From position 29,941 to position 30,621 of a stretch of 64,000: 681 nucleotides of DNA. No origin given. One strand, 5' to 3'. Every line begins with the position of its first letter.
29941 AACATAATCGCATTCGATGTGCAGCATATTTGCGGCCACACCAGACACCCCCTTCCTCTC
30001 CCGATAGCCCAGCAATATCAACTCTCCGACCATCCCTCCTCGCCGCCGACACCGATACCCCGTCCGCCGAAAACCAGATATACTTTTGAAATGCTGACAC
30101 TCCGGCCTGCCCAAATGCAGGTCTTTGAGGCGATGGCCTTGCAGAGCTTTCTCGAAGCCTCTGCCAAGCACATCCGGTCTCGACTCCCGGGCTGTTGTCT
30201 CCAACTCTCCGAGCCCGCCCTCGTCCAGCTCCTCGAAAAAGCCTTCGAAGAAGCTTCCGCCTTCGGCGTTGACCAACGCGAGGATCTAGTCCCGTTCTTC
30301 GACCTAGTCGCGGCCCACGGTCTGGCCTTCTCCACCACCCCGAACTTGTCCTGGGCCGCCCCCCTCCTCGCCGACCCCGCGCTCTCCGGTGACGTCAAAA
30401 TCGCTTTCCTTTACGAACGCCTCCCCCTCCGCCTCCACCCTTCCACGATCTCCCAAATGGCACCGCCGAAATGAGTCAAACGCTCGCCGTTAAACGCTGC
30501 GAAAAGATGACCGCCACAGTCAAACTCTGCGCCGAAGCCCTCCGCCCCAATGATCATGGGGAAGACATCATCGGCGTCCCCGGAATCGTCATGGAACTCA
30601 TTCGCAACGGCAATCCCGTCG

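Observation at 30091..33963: Orphan three-gene operon: small helical protein + LysM/PG-binding protein + 730-aa LysM-led protein with a kinase/NIS-synthetase-like loop pair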

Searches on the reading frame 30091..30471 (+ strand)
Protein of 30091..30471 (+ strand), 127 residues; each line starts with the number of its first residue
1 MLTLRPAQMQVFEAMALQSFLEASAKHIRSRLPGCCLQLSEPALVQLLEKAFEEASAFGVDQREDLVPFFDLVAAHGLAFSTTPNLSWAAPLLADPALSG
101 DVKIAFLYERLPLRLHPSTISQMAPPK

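Call 3: search_protein_families(library=pfam, proteins=[window:30091-30471:+], max_evalue=1)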
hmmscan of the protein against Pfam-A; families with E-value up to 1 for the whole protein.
window:30091-30471:+ (127 aa): 1 family
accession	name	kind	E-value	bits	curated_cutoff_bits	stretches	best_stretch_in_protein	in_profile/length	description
PF18222.6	PilN_bio_d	-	0.25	12.1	25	1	35-63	54-81/102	PilN biogenesis protein dimerization domain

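Call 4: search_protein_families(library=ncbifam, proteins=[window:30091-30471:+], max_evalue=1)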
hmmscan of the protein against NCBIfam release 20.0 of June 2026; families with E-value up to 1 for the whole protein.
window:30091-30471:+ (127 aa): 0 families

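Call 5: search_protein_families(library=padloc, proteins=[window:30091-30471:+], max_evalue=1)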
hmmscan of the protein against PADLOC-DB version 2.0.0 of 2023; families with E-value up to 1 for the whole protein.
window:30091-30471:+ (127 aa): 0 families

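Call 22: find_homologous_proteins(query=window:30091-30471:+)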
Query window:30091-30471:+ (127 aa): 1 proteins with E <= 0.001 among 26 candidates.
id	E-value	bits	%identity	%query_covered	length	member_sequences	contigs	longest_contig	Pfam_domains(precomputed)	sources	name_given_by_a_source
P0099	1.1e-70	253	100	94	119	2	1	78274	-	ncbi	-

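Call 59: search_protein_families(library=phrogs, proteins=[window:30091-30471:+], max_evalue=0.01)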
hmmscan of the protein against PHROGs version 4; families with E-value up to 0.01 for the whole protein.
window:30091-30471:+ (127 aa): 0 families

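Call 71: search_protein_families(library=pfam, alignment_id=A5, max_evalue=0.1)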
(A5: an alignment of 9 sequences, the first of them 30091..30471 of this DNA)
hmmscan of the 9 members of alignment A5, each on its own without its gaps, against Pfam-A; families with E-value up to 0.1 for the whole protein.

A. member 1, window:30091-30471:+ (127 aa): 0 families

B. families by the number of members that match (of 9 scanned): 5 families
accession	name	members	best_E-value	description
PF14849.12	YidC_periplas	1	0.056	YidC periplasmic domain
PF18090.7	SoPB_HTH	1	0.067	Centromere-binding protein HTH domain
PF10508.15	Proteasom_PSMB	1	0.089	Proteasome non-ATPase 26S subunit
PF23309.1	DUF7083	1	0.093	Domain of unknown function (DUF7083)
PF10397.14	ADSL_C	1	0.094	Adenylosuccinate lyase C-terminus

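Call 73: search_solved_structures(query=A5, max_evalue=1)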
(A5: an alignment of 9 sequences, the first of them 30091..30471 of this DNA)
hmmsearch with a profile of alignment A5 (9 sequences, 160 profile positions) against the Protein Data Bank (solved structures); distinct sequences matched with E-value up to 1: 2.
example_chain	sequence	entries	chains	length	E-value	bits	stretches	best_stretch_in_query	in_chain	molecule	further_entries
2n29_A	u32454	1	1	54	0.024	18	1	39-79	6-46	Protein Vpu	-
2n28_A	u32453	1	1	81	0.045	17.1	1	39-79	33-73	Protein Vpu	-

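Call 83: search_protein_representatives(protein=window:30091-30471:+)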
Query: 127 residues. Proteins with E-value up to 0.001 (for the whole library): 1316; up to 1e-10: 25; up to 1e-30: 0. The best 150 are listed.
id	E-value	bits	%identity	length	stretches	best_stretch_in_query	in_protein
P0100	3.0e-26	108.0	46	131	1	1-122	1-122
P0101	3.2e-19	85.3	29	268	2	3-127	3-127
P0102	1.3e-18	83.3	41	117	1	1-117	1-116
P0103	6.0e-18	81.2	45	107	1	25-127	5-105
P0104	8.5e-18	80.7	39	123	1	1-121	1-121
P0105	2.3e-16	76.1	37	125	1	1-119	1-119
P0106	4.5e-16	75.2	30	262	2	4-97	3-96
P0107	5.2e-15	71.7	32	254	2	1-100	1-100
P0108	3.7e-14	69.0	33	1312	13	71-117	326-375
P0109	3.9e-14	68.9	27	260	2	1-111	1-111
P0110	2.4e-13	66.4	32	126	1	1-114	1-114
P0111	5.1e-13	65.3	30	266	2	4-110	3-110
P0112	5.3e-13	65.3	27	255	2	2-111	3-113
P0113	7.6e-13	64.8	44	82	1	48-122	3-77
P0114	2.6e-12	63.0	31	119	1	1-113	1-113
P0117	1.8e-11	60.3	35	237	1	1-111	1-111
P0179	6.7e-09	52.0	33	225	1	1-115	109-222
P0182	7.0e-09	52.0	31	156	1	3-99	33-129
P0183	7.1e-09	51.9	29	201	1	1-122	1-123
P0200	1.2e-08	51.2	31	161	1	2-106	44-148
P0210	1.6e-08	50.8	31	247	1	1-111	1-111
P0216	1.9e-08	50.6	28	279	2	4-98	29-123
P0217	1.9e-08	50.6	31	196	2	4-104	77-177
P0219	2.0e-08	50.5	28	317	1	2-116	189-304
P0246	4.8e-08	49.3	28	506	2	1-111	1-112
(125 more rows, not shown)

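Call 85: list_cluster_members(proteins=[P0100, P0101, P0102, P0104, P0106, P0108, P0117, P0219, P0246, P0179])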
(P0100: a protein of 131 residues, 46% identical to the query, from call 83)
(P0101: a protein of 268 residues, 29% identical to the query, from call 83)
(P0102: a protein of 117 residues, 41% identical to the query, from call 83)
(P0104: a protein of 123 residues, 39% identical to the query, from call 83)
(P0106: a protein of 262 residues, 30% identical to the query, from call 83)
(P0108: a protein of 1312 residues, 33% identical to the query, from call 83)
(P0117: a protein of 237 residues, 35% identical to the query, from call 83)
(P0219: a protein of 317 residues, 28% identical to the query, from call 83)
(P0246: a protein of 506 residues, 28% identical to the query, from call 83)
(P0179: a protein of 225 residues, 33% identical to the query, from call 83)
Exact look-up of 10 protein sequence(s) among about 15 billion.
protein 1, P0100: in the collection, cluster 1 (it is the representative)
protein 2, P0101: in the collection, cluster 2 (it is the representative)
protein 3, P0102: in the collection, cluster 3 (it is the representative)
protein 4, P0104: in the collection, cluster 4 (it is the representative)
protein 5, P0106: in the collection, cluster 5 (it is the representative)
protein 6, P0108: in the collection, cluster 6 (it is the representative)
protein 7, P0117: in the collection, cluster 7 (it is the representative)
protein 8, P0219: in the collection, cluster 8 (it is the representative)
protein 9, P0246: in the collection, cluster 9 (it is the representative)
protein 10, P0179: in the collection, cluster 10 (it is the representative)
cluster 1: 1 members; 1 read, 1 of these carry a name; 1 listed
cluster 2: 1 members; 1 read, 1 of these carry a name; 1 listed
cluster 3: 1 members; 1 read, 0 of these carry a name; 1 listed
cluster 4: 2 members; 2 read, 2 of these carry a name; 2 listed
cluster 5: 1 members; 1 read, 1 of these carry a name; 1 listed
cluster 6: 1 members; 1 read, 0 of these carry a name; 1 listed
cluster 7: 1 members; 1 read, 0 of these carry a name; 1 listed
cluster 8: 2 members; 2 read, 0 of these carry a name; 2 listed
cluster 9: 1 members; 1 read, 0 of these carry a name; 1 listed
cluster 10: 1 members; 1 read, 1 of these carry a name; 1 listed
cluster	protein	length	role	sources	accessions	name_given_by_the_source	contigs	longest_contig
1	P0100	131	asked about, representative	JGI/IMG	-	hypothetical protein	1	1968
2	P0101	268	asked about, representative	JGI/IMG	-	hypothetical protein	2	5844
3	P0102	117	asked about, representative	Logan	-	-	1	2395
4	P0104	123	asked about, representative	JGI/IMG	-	hypothetical protein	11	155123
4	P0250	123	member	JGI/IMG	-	hypothetical protein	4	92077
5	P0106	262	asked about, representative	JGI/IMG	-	hypothetical protein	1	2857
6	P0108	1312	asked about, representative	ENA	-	-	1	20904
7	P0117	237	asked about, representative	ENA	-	-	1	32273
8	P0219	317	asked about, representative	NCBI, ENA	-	-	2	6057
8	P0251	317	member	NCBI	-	-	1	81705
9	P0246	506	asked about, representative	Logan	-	-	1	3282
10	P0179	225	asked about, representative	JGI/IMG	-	hypothetical protein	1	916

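Call 86: search_protein_families(library=pfam, alignment_id=A7, max_evalue=0.01)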
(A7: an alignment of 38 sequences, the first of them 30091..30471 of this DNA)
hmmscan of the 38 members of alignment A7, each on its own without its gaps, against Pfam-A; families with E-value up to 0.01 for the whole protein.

A. member 1, window:30091-30471:+ (127 aa): 0 families

B. families by the number of members that match (of 38 scanned): 9 families
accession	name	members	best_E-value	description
PF13503.11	DUF4123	2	2e-27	Domain of unknown function (DUF4123)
PF19078.6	Big_12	1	0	Bacterial Ig-like domain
PF12139.13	APS-reductase_C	1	1.8e-14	Adenosine-5'-phosphosulfate reductase beta subunit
PF08910.15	Aida_N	1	7.1e-11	Aida N-terminus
PF13883.13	CREG_beta-barrel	1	2.4e-10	CREG, beta-barrel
PF09134.16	Invasin_D3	1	4.9e-08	Invasin, domain 3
PF25808.1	TPR_LAA1_C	1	4.2e-07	LAA1-like, C-terminal TPR repeats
PF00675.25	Peptidase_M16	1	6.2e-05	Insulinase (Peptidase family M16)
PF03786.19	UxuA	1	0.00031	D-mannonate dehydratase (UxuA)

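Call 87: search_protein_families(library=pfam, proteins=[P0219, P0246, P0179, P0217, P0216, P0200, P0182, P0117, P0183, P0210], max_evalue=0.01)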
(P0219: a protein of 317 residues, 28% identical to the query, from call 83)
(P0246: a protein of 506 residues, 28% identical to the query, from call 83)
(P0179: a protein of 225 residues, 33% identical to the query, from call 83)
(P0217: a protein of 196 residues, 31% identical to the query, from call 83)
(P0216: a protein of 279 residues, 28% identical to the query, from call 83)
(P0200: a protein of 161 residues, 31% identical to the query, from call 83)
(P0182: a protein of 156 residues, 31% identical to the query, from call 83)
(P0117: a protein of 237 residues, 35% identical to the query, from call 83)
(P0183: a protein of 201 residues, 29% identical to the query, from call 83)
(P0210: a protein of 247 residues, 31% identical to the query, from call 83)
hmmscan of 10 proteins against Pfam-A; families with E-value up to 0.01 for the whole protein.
P0219 (317 aa): 1 family
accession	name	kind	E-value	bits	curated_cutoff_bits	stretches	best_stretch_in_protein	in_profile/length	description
PF13503.11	DUF4123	-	2e-27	96.2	25.8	1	35-150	1-117/119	Domain of unknown function (DUF4123)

P0246 (506 aa): 0 families

P0179 (225 aa): 1 family
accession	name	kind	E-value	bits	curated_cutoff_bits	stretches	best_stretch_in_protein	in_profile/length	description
PF13503.11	DUF4123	-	8.7e-13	49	25.8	1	4-45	77-118/119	Domain of unknown function (DUF4123)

P0217 (196 aa): 0 families

P0216 (279 aa): 0 families

P0200 (161 aa): 1 family
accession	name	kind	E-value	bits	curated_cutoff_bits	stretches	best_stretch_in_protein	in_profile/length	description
PF03786.19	UxuA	-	0.00031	20.1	23.7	1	2-51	225-277/352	D-mannonate dehydratase (UxuA)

P0182 (156 aa): 0 families

P0117 (237 aa): 0 families

P0183 (201 aa): 0 families

P0210 (247 aa): 0 families

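Call 90: find_encoding_contigs(protein=P0251, flank=10000, max_places=2)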
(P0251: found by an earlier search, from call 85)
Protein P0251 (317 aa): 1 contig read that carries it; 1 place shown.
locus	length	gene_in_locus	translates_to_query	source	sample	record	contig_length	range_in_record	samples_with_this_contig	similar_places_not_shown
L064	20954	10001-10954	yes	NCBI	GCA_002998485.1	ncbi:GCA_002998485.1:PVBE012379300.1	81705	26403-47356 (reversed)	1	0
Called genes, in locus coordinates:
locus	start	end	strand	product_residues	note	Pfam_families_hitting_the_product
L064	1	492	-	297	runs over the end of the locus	PF00072:Response_reg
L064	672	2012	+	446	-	-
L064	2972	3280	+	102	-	PF09861:Lar_N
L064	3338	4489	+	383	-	PF09861:Lar_N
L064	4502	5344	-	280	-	-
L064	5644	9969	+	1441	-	PF11617:Cu-binding_MopE (faint), PF01483:P_proprotein (weak)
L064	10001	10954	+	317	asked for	PF13503:DUF4123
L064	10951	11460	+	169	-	PF08527:PAD_M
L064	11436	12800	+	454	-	PF03068:PAD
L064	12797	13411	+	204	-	-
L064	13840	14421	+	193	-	-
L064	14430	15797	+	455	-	PF00672:HAMP, PF00512:HisKA, PF02518:HATPase_c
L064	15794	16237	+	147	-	PF00072:Response_reg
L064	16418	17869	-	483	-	PF03130:HEAT_PBS (faint), PF13646:HEAT_2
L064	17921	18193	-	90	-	-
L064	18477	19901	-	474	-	-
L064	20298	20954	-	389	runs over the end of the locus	PF20030:bpMoxR, PF07728:AAA_5, PF17868:AAA_lid_8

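Call 91: find_encoding_contigs(protein=P0104, flank=10000, max_places=3)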
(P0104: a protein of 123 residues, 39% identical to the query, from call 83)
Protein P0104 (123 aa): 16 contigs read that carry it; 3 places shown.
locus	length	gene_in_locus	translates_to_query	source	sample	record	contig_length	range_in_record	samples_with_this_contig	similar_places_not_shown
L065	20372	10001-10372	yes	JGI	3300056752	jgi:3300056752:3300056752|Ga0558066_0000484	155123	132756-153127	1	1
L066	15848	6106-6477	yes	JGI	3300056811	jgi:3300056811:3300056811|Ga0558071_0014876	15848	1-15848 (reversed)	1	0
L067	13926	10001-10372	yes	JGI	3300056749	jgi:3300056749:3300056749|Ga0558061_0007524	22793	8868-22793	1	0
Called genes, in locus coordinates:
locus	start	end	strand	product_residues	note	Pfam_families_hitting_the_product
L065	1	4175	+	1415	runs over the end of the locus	PF01751:Toprim, PF01131:Topoisom_bac, PF00270:DEAD, PF00271:Helicase_C, PF16124:RecQ_Zn_bind, PF00570:HRDC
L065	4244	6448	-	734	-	-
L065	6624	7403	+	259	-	PF04250:DUF429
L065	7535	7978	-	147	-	-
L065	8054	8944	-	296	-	PF00561:Abhydrolase_1, PF12146:Hydrolase_4, PF12697:Abhydrolase_6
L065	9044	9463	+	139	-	-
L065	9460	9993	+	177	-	PF13503:DUF4123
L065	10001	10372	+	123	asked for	-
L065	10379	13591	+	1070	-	-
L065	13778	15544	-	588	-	PF19291:TREH_N, PF00723:Glyco_hydro_15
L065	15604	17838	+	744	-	PF00982:Glyco_transf_20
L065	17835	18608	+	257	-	PF02358:Trehalose_PPase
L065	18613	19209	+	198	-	PF22381:Staph_reg_Sar_Rot (weak), PF13601:HTH_34 (faint), PF12802:MarR_2, PF01047:MarR, PF13463:HTH_27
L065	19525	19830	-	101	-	-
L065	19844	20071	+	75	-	-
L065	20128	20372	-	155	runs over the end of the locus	-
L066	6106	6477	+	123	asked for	-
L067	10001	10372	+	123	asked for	-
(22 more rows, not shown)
